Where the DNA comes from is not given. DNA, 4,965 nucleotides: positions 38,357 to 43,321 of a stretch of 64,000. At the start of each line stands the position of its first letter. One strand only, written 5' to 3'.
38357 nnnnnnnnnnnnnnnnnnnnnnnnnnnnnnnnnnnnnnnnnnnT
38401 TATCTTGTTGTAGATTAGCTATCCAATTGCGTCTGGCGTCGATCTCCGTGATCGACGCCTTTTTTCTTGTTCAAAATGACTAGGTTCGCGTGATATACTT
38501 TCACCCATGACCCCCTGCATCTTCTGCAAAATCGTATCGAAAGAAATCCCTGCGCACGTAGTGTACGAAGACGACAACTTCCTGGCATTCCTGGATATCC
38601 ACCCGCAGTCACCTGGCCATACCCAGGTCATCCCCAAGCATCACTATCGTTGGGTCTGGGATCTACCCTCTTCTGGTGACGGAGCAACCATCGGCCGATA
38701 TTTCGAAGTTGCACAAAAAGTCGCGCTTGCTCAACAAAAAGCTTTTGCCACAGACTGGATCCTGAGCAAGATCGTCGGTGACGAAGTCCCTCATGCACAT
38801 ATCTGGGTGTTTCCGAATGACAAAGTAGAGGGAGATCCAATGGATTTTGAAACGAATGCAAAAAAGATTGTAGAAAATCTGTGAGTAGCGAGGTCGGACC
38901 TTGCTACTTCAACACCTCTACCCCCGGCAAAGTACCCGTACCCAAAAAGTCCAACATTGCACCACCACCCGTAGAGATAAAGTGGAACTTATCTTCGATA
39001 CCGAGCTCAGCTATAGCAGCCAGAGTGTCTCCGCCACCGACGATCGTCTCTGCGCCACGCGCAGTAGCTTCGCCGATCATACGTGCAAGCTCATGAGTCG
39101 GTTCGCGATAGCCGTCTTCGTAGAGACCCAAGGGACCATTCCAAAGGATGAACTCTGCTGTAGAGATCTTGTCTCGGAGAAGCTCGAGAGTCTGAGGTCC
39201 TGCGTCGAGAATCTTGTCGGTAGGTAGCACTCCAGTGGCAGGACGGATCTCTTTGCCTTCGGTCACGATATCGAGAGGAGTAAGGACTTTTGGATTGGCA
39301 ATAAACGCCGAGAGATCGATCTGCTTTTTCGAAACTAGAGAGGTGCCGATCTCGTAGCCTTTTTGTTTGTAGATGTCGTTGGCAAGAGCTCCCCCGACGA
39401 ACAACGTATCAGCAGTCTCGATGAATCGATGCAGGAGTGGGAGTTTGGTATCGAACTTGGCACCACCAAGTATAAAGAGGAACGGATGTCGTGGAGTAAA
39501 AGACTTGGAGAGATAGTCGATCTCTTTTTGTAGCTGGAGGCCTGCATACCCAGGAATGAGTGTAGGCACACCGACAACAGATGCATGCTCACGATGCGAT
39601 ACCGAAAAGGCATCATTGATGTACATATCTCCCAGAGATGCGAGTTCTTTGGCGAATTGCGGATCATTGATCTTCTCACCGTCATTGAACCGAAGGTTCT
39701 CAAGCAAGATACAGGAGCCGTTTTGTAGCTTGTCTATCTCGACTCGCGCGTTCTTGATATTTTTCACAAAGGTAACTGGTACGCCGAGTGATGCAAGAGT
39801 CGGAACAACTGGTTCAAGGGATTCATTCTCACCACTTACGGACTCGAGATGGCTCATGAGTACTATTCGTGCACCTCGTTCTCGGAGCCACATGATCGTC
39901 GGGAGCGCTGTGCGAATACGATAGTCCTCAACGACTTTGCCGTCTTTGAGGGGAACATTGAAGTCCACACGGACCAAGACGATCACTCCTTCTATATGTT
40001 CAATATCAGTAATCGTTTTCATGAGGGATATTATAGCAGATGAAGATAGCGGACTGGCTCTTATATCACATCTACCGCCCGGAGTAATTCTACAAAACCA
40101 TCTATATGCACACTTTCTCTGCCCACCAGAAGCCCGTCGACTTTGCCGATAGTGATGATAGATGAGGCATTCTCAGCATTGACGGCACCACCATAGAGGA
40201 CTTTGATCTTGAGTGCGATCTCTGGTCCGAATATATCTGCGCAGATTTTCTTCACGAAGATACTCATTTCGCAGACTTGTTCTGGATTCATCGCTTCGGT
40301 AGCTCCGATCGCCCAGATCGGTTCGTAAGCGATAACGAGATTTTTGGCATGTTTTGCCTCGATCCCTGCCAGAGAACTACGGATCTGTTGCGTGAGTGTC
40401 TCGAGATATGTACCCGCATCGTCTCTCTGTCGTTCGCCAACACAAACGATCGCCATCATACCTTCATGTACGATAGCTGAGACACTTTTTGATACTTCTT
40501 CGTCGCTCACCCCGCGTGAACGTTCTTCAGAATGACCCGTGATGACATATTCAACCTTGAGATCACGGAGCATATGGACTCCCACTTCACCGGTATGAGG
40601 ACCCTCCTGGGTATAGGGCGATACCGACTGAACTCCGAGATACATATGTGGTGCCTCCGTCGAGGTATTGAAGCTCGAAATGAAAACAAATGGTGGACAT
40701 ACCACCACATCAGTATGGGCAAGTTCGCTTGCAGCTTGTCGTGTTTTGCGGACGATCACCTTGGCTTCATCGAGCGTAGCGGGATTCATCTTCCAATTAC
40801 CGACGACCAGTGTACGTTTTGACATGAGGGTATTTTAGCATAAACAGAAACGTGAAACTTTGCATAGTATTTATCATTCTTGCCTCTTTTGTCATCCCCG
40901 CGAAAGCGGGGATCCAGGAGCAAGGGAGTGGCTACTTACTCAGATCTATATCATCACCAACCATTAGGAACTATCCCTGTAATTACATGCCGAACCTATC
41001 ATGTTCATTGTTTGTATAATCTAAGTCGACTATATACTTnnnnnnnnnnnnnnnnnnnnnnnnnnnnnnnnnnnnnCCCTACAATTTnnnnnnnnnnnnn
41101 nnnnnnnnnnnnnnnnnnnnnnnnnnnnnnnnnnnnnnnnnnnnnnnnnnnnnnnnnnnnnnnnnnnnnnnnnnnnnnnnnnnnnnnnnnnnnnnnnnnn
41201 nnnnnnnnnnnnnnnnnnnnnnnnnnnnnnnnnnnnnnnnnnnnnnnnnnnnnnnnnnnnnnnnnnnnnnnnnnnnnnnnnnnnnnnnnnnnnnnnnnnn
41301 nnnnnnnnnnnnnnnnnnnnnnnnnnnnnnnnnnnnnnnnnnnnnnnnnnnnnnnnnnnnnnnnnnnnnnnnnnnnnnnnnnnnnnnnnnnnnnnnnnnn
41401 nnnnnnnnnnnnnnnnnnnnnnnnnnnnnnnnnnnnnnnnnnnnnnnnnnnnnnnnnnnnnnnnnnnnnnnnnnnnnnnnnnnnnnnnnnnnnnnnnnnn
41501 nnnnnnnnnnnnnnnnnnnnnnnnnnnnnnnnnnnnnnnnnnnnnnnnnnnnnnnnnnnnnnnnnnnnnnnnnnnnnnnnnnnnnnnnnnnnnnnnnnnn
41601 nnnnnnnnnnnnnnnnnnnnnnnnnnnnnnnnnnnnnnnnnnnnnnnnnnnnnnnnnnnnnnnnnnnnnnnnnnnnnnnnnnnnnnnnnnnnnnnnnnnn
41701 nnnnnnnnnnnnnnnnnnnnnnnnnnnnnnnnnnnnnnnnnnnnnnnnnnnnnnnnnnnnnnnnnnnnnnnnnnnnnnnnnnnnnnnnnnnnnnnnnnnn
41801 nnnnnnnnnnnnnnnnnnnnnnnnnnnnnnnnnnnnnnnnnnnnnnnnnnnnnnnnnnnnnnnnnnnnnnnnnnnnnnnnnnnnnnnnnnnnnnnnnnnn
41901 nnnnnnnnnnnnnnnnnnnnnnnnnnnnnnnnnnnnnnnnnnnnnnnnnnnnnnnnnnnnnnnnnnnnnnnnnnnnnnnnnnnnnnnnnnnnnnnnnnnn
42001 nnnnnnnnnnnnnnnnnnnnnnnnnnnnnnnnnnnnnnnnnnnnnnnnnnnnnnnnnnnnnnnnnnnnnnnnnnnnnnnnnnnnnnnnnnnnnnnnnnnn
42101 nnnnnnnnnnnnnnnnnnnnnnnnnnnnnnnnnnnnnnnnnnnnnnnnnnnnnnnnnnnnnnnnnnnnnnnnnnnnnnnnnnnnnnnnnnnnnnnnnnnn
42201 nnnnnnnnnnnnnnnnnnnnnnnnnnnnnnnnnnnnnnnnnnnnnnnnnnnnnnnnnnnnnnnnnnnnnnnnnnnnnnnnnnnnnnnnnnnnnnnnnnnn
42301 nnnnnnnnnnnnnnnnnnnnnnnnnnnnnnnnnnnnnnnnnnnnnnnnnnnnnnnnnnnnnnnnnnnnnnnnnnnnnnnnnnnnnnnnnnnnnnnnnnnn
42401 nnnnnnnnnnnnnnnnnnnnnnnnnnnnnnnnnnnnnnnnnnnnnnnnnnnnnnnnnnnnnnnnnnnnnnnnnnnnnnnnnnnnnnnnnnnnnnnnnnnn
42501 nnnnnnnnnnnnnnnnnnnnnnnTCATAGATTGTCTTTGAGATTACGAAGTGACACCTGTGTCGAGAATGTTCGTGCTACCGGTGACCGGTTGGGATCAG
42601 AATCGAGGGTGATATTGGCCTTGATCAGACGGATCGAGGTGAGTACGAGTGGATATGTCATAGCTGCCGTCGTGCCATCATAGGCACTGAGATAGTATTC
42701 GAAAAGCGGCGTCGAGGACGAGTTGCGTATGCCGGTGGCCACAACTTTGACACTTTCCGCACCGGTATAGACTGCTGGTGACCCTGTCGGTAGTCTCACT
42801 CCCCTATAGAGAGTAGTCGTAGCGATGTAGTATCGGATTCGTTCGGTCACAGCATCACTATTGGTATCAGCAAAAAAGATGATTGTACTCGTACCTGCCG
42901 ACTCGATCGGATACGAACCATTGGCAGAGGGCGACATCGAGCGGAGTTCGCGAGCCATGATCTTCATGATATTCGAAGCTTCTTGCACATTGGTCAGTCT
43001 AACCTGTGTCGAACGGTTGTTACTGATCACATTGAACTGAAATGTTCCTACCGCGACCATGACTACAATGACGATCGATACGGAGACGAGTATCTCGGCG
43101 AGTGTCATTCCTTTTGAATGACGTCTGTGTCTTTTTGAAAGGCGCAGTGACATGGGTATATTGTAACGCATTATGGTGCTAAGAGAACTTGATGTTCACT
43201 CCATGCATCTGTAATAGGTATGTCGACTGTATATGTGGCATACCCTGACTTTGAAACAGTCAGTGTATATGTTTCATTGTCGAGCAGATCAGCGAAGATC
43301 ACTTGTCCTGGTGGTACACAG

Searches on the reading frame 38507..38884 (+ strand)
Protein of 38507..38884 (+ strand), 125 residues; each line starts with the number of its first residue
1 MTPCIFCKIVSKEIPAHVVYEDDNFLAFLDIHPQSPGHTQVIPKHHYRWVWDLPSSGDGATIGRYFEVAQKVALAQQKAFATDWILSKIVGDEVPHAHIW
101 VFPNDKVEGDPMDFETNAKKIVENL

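Call 31: search_protein_families(library=pfam, proteins=[window:38507-38884:+], max_evalue=0.001)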
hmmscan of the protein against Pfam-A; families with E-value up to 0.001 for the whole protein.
window:38507-38884:+ (125 aa): 2 families
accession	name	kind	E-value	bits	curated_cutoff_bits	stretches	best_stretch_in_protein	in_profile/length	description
PF01230.28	HIT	-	2.4e-18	67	21.5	1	12-106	2-97/98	HIT domain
PF11969.13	DcpS_C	-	1.3e-12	48.6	24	1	4-80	2-78/114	Scavenger mRNA decapping enzyme C-term binding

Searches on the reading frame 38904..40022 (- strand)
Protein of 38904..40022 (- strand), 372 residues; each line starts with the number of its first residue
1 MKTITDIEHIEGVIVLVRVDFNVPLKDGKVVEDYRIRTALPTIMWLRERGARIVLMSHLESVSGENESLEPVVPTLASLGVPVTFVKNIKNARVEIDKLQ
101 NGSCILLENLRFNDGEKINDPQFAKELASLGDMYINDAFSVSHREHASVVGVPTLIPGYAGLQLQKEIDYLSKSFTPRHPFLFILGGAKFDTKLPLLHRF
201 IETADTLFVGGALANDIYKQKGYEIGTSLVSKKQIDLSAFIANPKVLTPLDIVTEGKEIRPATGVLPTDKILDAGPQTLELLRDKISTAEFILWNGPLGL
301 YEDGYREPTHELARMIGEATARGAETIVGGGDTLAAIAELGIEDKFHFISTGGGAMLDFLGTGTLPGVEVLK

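Call 31: search_protein_families(library=pfam, proteins=[window:38904-40022:-], max_evalue=0.001)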
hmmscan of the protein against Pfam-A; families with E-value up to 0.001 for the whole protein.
window:38904-40022:- (372 aa): 1 family
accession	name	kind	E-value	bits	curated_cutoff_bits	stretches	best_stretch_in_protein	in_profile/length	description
PF00162.24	PGK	-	1.9e-109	366.6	27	1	5-360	2-376/379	Phosphoglycerate kinase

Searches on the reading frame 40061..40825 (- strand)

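Call 31: search_protein_families(library=pfam, proteins=[window:40061-40825:-], max_evalue=0.001)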
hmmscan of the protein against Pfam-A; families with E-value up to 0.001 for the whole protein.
window:40061-40825:- (254 aa): 1 family
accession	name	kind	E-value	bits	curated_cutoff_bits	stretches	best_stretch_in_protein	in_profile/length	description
PF00121.24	TIM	-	2e-66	224.4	20.1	1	6-250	2-244/245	Triosephosphate isomerase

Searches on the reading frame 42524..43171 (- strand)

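Call 33: search_protein_families(library=pfam, proteins=[window:42524-43171:-], max_evalue=0.001)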
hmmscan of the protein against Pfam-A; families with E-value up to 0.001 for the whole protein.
window:42524-43171:- (215 aa): 2 families
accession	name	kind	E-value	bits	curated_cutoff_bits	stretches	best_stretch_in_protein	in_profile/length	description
PF07963.17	N_methyl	-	0.00023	21.1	21.2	1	16-41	1-26/27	Prokaryotic N-terminal methylation motif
PF25686.1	Betaherpes_U91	-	0.00039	20.4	27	1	21-67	12-57/157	Betaherpesvirus U91 protein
